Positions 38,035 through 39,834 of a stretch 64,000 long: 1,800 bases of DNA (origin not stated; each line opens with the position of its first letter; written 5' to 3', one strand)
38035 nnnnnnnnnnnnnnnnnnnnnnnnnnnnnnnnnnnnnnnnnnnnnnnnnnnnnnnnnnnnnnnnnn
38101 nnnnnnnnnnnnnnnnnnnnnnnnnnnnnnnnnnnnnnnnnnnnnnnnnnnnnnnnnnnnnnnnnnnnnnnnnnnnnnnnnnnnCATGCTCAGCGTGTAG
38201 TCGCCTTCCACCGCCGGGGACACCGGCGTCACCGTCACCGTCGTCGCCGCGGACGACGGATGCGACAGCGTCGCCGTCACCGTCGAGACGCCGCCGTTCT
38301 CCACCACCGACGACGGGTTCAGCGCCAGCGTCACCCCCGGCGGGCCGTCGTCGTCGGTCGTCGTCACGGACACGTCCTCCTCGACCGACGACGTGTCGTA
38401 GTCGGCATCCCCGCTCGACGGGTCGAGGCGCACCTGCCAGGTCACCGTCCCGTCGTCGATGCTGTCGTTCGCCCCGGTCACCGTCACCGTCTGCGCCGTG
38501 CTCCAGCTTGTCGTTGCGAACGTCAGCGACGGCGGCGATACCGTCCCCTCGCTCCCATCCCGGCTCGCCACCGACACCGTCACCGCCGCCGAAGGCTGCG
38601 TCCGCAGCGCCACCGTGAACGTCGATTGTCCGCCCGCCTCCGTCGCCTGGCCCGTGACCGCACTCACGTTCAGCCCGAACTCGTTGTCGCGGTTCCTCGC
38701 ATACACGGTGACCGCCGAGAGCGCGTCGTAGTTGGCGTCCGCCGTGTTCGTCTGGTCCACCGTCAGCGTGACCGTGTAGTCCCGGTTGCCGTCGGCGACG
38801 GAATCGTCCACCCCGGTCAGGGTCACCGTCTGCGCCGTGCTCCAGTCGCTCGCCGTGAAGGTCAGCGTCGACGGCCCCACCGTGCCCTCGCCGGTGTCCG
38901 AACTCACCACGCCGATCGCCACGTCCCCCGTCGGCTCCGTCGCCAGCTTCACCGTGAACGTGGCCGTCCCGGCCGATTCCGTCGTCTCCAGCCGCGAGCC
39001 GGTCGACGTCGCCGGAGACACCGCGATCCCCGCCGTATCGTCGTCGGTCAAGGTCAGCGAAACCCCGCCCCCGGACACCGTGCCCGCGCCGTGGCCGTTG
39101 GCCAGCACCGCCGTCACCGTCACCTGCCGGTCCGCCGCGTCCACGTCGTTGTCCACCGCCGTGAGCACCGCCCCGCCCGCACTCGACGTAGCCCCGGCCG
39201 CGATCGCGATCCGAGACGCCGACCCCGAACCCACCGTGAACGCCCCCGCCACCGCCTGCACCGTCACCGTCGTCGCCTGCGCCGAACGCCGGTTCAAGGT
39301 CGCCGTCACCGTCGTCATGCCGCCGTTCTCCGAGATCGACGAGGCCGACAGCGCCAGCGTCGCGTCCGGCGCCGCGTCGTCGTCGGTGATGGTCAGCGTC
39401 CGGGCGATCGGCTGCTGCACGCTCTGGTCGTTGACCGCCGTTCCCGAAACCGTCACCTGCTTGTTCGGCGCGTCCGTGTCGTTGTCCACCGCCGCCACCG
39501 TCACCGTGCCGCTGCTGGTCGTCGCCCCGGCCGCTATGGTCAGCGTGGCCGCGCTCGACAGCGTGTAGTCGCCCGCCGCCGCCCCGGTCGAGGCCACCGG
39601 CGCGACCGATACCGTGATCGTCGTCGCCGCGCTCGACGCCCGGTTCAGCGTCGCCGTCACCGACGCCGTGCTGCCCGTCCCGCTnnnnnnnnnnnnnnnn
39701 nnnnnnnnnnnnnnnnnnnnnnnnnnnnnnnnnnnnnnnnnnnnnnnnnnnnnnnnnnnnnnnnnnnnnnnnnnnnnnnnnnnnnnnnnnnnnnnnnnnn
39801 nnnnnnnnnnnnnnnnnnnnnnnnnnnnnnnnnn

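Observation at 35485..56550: A 21-kb gene encodes a ~7,000-aa autotransporter adhesin with ~50 Calx-beta repeats, carried on a mobile element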

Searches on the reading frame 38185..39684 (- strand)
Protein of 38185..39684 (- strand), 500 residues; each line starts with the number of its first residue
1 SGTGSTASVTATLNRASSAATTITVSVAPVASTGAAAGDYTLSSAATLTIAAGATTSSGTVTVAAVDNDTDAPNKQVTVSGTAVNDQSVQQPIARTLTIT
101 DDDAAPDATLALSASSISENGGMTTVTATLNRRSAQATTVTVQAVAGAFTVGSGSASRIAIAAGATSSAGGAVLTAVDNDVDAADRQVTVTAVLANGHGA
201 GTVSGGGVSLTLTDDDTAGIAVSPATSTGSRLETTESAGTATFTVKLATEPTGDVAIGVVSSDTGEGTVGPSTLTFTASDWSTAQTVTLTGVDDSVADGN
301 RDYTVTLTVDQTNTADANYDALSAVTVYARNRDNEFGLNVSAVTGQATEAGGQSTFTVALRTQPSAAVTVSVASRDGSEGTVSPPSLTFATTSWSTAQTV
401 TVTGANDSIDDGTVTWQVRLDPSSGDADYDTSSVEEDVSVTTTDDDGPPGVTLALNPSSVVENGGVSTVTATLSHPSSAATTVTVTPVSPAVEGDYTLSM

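Call 7: search_protein_families(library=pfam, proteins=[window:38185-39684:-], max_evalue=10)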
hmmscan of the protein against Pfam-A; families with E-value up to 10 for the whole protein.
window:38185-39684:- (500 aa): 7 families
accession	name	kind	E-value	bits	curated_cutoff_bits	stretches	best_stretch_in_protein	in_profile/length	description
PF03160.20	Calx-beta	-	8.4e-05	23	27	3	233-317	16-104/119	Calx-beta domain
PF10703.15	MoaF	-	0.044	14.1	23.3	1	399-456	34-93/108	MoaF N-terminal domain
PF17766.7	fn3_6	-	0.06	14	26.4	1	357-417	24-87/99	Fibronectin type-III domain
PF14289.11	DUF4369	-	0.1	13.6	25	0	56-87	65-90/91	Domain of unknown function (DUF4369)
PF20579.4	LapA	-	0.26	12.1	27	3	451-485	3-37/99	LapA domain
PF02510.20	SPAN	-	0.66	10.8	24.8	1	386-424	6-39/84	Surface presentation of antigen domain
PF18105.7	PGM1_C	-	3.6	7.6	22.5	1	160-187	22-50/54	PGM1 C-terminal domain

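Call 8: search_protein_families(library=ncbifam, proteins=[window:38185-39684:-], max_evalue=1)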
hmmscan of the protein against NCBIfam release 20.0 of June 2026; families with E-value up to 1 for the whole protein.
window:38185-39684:- (500 aa): 0 families
